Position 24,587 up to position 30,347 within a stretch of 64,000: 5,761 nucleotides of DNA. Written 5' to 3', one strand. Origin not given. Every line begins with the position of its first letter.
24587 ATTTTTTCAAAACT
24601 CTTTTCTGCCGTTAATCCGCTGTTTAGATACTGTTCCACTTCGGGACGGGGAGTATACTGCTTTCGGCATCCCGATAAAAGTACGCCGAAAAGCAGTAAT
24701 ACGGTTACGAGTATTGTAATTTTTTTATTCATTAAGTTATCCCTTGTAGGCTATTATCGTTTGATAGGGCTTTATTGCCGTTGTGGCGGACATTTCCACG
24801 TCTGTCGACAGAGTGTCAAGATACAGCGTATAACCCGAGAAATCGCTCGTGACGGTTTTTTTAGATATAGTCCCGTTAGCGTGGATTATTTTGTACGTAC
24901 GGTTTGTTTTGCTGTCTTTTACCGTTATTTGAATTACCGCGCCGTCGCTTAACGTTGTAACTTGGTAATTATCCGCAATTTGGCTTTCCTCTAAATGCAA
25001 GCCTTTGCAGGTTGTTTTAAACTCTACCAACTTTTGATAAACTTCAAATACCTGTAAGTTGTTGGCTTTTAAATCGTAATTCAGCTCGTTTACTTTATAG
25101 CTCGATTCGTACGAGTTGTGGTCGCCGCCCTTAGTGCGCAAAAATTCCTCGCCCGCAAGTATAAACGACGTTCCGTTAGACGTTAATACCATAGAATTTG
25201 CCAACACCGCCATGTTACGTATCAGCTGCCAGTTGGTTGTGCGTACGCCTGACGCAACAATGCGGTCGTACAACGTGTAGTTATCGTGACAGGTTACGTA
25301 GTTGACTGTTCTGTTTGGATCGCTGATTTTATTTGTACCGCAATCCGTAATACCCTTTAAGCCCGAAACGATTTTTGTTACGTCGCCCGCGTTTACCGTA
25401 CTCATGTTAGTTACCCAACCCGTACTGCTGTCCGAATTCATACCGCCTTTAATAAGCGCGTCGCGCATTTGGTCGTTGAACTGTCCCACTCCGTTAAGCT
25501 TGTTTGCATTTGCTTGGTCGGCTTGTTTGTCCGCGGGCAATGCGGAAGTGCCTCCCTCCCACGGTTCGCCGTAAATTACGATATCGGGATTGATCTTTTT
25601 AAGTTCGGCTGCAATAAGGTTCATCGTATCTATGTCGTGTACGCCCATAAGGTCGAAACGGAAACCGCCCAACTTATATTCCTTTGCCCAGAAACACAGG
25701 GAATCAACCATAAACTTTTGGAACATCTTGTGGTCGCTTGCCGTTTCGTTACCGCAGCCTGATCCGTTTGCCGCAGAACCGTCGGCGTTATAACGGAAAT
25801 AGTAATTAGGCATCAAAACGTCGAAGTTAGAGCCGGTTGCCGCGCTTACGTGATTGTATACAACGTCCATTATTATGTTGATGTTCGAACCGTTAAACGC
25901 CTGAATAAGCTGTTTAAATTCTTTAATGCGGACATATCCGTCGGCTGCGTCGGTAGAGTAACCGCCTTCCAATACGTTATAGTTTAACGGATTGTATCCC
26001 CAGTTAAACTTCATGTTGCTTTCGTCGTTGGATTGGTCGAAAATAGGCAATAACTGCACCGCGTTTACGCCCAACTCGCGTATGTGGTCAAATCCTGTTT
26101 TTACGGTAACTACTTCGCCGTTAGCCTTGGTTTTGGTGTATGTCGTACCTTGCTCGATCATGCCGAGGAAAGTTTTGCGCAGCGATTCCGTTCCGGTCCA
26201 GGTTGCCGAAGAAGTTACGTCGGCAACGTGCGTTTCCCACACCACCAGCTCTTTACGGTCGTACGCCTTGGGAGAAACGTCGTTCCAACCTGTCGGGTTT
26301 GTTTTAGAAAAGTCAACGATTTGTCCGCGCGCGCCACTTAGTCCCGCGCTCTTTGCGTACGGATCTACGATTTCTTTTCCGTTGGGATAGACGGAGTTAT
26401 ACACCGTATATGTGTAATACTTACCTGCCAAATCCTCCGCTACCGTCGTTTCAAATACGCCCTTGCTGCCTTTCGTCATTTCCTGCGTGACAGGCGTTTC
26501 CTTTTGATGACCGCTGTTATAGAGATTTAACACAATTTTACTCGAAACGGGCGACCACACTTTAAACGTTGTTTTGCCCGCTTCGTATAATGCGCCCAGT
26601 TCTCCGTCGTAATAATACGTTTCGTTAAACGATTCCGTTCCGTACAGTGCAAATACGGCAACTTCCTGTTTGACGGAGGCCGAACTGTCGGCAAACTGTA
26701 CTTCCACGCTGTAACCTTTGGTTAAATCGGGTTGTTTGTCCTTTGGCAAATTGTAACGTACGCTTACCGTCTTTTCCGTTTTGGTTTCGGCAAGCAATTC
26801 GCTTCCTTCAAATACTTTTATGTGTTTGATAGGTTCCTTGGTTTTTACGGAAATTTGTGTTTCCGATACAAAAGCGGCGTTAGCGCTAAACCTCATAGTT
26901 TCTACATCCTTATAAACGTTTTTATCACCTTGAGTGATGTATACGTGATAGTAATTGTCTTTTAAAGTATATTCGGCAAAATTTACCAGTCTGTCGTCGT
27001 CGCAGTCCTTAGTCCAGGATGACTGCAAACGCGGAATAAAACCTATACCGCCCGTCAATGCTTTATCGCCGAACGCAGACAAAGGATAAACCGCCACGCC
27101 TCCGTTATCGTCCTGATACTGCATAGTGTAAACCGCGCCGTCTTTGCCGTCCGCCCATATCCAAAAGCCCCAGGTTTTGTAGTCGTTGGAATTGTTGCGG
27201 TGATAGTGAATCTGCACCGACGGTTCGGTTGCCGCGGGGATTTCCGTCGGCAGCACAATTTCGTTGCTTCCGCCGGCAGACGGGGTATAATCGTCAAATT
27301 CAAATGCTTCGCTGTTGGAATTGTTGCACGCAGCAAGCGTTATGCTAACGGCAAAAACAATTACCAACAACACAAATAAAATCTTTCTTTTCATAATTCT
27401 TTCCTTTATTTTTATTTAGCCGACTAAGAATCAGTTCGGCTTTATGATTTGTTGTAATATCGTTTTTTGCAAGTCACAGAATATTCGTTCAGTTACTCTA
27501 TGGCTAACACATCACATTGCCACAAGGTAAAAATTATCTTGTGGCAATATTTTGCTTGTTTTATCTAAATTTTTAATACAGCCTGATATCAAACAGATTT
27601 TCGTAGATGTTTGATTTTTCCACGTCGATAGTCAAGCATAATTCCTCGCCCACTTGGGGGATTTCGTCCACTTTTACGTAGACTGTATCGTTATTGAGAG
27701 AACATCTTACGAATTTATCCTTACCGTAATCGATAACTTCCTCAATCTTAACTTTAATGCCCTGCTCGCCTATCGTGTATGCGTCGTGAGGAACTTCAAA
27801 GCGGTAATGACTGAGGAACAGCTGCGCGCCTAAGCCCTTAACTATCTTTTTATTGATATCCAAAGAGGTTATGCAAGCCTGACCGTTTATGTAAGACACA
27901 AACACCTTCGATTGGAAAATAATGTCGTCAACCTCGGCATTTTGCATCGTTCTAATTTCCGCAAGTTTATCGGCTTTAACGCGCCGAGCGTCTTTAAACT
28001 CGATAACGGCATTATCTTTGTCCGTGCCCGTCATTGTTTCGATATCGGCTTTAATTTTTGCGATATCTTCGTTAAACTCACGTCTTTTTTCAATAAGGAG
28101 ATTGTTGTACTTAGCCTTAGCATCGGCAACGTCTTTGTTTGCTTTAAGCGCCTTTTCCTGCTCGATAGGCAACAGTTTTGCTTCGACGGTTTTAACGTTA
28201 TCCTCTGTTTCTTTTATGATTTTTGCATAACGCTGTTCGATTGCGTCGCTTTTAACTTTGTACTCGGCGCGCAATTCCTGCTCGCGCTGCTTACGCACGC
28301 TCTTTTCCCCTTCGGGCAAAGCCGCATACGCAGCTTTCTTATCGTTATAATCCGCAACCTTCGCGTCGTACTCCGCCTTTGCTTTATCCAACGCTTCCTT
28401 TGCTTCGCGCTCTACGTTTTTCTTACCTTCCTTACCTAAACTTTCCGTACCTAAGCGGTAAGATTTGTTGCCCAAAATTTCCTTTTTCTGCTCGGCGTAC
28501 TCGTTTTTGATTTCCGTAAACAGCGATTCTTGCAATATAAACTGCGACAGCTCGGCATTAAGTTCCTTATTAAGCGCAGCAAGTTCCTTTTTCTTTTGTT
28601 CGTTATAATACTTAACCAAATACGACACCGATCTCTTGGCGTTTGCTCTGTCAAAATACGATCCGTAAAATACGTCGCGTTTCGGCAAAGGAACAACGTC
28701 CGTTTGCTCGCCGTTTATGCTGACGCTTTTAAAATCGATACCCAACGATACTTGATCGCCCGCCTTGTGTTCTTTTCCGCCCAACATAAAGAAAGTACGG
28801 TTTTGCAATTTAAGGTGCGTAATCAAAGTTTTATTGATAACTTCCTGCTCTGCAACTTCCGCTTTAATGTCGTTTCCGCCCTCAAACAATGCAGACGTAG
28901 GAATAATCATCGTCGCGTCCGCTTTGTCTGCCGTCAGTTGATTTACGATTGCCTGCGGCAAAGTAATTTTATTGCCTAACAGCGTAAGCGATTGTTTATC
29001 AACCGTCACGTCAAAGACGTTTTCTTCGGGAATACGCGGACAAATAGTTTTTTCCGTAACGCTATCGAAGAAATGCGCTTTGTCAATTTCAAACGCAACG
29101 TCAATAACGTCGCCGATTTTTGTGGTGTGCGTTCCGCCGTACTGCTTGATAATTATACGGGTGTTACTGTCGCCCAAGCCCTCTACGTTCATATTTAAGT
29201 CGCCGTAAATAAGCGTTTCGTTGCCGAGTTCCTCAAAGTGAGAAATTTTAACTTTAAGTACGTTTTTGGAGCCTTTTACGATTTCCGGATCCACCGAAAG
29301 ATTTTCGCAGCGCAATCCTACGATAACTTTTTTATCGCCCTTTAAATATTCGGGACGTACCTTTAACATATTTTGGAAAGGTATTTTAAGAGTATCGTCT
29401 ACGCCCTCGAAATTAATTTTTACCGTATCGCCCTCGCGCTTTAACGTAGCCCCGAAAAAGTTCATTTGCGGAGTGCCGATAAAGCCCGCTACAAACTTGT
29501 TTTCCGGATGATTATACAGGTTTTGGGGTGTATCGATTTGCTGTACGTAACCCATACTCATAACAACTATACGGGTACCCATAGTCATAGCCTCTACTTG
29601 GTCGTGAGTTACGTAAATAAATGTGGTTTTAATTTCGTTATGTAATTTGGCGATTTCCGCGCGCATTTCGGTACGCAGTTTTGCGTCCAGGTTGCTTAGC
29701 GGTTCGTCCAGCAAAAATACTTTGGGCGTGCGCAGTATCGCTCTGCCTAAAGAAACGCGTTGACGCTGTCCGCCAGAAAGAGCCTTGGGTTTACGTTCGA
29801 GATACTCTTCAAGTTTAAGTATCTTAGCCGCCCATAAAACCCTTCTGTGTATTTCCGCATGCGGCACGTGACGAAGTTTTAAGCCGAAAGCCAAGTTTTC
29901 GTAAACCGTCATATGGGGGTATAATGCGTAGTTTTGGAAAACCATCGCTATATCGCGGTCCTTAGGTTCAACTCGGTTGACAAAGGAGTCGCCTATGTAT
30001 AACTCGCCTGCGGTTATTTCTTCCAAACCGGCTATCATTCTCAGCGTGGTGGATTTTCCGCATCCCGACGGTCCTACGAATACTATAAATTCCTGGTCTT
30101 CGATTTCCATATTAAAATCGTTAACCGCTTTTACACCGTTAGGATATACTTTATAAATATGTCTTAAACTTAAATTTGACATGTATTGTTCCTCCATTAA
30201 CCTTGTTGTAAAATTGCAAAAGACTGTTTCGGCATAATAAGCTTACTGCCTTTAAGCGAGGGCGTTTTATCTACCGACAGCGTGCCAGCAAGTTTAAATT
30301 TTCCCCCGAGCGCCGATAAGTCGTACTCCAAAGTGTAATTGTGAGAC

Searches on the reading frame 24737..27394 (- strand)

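Call 70: search_protein_families(library=pfam, proteins=[window:24737-27394:-], max_evalue=0.00001)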
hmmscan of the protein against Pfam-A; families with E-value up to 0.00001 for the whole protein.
window:24737-27394:- (885 aa): 3 families
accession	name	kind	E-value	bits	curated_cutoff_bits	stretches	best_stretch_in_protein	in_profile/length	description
PF03714.20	PUD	-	7.6e-14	52.8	25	1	60-161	2-96/97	Bacterial pullanase-associated domain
PF00128.31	Alpha-amylase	-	6.8e-11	42.5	22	1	426-519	16-95/446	Alpha amylase, catalytic domain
PF02922.24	CBM_48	-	5.6e-09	36.6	22.4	1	266-347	2-83/83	Carbohydrate-binding module 48 (Isoamylase N-terminal domain)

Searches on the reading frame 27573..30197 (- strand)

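Call 70: search_protein_families(library=pfam, proteins=[window:27573-30197:-], max_evalue=0.00001)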
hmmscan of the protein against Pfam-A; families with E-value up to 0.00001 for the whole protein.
window:27573-30197:- (874 aa): 2 families
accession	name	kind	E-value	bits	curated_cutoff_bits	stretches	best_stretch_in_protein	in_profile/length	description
PF00005.33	ABC_tran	-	6e-31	108.3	25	1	26-167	2-136/137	ABC transporter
PF17912.7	OB_MalK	-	1e-09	39.6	27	1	241-300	1-53/53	MalK OB fold domain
